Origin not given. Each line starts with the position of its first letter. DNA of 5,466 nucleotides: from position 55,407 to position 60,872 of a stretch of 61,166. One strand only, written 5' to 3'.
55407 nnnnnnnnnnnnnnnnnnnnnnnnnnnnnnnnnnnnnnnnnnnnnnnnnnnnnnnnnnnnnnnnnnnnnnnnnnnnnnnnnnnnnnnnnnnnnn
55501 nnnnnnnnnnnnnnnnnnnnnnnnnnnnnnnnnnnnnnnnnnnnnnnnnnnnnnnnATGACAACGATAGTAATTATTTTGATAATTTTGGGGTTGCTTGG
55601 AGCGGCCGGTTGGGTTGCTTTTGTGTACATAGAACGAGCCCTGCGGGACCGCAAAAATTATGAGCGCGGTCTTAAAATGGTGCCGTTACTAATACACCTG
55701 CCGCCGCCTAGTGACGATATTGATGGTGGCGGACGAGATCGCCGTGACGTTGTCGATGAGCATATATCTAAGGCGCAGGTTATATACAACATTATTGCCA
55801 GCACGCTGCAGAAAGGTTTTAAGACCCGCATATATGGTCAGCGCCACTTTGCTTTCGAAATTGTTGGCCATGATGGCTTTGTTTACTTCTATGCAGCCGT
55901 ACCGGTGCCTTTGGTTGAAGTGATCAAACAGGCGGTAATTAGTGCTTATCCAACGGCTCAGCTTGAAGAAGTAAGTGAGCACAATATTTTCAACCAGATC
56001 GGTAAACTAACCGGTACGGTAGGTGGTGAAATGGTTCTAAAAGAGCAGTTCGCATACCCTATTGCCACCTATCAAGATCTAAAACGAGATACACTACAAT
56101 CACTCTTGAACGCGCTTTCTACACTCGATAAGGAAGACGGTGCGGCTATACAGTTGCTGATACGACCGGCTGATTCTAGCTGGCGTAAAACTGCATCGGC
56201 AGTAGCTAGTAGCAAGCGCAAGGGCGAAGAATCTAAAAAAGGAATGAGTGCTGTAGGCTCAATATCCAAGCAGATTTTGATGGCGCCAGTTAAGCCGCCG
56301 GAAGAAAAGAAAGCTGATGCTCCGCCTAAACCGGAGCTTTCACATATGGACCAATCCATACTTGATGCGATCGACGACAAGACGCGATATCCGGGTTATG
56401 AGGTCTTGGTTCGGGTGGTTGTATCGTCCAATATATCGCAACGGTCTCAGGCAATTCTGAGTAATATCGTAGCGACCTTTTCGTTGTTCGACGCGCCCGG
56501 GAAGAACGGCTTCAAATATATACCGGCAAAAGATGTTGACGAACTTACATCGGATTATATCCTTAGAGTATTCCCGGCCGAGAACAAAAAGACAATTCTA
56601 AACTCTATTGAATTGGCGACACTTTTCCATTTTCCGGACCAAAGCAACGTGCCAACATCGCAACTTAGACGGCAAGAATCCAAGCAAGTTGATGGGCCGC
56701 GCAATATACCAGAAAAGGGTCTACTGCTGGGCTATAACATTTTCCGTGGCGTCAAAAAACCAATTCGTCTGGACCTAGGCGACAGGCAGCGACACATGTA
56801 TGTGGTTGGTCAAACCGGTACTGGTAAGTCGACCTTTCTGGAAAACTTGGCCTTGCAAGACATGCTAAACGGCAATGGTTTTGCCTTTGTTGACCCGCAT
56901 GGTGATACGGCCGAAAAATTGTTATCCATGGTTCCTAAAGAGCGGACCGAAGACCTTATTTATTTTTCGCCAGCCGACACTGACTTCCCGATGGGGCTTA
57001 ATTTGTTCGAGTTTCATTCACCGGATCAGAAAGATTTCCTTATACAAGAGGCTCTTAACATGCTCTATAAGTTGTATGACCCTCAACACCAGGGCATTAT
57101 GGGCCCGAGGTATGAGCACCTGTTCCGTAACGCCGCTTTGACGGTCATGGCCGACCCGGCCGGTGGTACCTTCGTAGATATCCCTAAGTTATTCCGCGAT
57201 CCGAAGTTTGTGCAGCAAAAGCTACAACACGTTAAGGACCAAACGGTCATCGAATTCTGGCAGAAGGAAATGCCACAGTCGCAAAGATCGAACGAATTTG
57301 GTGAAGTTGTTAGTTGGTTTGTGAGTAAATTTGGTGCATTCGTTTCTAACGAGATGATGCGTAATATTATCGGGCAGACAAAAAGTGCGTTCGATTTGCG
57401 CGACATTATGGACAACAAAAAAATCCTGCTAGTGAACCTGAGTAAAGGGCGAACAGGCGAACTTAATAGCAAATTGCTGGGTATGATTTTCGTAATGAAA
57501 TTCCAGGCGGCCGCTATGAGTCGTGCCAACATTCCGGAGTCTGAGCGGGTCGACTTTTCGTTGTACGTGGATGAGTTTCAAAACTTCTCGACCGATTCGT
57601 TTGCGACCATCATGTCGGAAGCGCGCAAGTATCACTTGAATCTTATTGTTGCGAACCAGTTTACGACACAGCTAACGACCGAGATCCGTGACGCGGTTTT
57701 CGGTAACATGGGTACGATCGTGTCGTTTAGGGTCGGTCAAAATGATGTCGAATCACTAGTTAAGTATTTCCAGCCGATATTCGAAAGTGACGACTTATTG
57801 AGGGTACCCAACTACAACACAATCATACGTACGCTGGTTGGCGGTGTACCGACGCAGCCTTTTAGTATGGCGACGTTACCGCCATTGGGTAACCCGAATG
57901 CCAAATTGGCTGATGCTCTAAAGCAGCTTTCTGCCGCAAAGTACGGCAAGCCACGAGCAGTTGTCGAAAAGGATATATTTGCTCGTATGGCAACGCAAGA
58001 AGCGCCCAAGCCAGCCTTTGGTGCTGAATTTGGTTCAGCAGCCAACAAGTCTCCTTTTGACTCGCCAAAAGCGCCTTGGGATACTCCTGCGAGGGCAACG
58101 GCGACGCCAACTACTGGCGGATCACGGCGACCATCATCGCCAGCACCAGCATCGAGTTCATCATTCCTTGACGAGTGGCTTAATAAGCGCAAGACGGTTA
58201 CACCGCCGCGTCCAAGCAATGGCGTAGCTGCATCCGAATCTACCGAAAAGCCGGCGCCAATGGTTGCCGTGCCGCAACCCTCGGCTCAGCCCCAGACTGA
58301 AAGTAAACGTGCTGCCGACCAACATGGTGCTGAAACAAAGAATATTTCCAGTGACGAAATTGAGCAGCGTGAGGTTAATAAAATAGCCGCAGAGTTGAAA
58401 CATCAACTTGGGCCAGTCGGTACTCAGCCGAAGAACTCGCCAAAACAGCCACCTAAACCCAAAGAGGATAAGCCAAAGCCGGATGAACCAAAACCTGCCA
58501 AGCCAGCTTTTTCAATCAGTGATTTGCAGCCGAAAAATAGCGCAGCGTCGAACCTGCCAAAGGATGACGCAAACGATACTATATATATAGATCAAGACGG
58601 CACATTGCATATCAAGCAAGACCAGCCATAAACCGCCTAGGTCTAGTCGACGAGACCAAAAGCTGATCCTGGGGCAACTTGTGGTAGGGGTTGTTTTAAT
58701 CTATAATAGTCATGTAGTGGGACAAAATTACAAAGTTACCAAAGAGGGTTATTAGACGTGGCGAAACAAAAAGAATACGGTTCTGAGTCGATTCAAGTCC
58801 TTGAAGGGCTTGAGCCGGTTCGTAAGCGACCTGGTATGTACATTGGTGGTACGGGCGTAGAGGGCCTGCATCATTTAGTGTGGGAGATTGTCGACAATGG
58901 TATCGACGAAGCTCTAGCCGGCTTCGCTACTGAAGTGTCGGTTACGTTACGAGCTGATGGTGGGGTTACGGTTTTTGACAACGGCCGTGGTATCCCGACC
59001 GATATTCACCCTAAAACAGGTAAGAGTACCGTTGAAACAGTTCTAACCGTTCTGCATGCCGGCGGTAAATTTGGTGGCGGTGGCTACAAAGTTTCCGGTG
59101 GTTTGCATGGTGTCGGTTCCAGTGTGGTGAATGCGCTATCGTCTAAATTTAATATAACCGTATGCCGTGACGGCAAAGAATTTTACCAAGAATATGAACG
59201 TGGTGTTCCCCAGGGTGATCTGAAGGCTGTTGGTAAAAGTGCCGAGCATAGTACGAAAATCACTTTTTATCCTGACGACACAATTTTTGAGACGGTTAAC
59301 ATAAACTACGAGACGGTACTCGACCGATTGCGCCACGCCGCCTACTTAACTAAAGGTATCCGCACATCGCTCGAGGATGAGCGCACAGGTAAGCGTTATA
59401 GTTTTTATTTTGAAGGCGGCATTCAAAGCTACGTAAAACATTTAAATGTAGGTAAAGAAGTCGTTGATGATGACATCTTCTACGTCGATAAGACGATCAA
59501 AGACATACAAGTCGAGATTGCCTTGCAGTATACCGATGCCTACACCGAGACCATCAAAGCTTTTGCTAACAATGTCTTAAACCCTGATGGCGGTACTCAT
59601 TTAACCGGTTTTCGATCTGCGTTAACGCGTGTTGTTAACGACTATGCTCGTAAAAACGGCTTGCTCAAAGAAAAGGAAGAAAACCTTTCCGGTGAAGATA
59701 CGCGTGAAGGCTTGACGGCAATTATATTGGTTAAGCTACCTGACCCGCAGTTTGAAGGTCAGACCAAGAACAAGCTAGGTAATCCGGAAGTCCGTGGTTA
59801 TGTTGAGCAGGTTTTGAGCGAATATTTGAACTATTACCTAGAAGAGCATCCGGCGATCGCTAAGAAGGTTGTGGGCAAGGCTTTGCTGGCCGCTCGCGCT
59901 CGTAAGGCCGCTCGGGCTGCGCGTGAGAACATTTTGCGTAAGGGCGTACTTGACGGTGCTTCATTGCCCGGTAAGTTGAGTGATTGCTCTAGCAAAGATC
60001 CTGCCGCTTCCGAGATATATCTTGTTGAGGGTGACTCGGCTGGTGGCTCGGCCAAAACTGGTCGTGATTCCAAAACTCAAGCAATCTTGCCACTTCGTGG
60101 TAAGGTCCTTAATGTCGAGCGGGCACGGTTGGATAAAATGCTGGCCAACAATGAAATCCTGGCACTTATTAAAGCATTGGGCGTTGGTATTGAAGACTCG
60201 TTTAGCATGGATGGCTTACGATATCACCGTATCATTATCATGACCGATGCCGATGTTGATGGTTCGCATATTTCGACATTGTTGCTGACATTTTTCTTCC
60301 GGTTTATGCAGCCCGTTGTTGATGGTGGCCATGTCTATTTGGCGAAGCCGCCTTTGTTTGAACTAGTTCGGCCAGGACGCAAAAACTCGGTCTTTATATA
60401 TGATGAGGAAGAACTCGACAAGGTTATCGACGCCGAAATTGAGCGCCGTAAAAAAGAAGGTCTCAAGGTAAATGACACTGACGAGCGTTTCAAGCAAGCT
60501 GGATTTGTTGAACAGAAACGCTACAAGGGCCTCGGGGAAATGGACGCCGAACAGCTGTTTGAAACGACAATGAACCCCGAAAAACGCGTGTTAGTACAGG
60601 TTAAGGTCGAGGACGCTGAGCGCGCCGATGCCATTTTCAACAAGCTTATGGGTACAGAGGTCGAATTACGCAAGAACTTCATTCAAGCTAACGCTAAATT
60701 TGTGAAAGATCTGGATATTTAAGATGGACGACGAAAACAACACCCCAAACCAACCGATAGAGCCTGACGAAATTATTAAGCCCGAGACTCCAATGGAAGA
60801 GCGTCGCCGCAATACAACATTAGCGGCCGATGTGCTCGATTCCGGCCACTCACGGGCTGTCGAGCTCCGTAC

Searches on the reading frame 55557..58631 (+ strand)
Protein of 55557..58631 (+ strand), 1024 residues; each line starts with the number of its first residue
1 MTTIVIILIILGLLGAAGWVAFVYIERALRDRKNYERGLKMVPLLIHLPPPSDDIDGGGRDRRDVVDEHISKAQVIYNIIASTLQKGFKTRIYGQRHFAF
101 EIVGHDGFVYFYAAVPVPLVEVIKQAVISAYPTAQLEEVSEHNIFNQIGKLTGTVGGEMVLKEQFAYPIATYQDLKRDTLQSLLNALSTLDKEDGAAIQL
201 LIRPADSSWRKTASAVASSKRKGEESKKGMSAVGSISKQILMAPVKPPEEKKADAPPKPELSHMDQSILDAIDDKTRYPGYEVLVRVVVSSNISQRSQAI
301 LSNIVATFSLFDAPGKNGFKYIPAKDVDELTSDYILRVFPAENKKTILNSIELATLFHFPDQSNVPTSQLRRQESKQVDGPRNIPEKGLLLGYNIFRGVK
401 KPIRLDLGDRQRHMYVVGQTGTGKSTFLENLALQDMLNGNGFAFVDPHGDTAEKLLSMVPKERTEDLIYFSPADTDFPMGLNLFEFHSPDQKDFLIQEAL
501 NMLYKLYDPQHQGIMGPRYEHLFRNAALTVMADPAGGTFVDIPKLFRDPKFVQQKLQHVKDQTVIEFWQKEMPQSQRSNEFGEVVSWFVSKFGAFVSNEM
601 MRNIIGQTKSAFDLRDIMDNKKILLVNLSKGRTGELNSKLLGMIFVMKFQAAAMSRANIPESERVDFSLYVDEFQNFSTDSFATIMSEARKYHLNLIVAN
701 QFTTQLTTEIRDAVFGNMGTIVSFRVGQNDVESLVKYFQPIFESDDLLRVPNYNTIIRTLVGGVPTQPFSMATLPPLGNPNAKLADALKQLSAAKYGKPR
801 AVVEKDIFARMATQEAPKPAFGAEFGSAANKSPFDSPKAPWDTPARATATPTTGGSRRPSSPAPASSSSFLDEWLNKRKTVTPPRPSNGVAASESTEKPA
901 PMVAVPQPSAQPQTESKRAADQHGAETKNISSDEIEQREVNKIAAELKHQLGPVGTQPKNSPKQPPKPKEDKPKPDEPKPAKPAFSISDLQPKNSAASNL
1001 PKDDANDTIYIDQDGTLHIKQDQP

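Call 77: search_protein_families(library=pfam, proteins=[window:55557-58631:+], max_evalue=0.0001)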
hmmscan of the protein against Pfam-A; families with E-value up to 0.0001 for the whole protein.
window:55557-58631:+ (1024 aa): 2 families
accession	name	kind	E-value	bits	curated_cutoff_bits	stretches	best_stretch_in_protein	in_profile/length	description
PF13401.12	AAA_22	-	1.6e-05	25.6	27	0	410-462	4-57/130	AAA domain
PF01935.23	DUF87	-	6.5e-05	23.6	23.2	0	401-497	12-103/220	Helicase HerA, central domain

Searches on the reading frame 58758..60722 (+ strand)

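Call 77: search_protein_families(library=pfam, proteins=[window:58758-60722:+], max_evalue=0.0001)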
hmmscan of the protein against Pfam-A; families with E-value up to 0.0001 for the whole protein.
window:58758-60722:+ (654 aa): 4 families
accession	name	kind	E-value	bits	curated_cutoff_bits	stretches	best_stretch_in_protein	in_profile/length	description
PF00204.31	DNA_gyraseB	-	1.7e-61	207.1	27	1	221-390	1-172/173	DNA gyrase B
PF00986.26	DNA_gyraseB_C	-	3.2e-26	91.7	29.8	1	585-643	5-63/63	DNA gyrase B subunit, carboxyl terminus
PF01751.28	Toprim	-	2.6e-16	60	23.1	1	419-530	1-95/96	Toprim domain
PF02518.31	HATPase_c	-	1.4e-14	54.9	26.4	1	35-143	4-94/111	Histidine kinase-, DNA gyrase B-, and HSP90-like ATPase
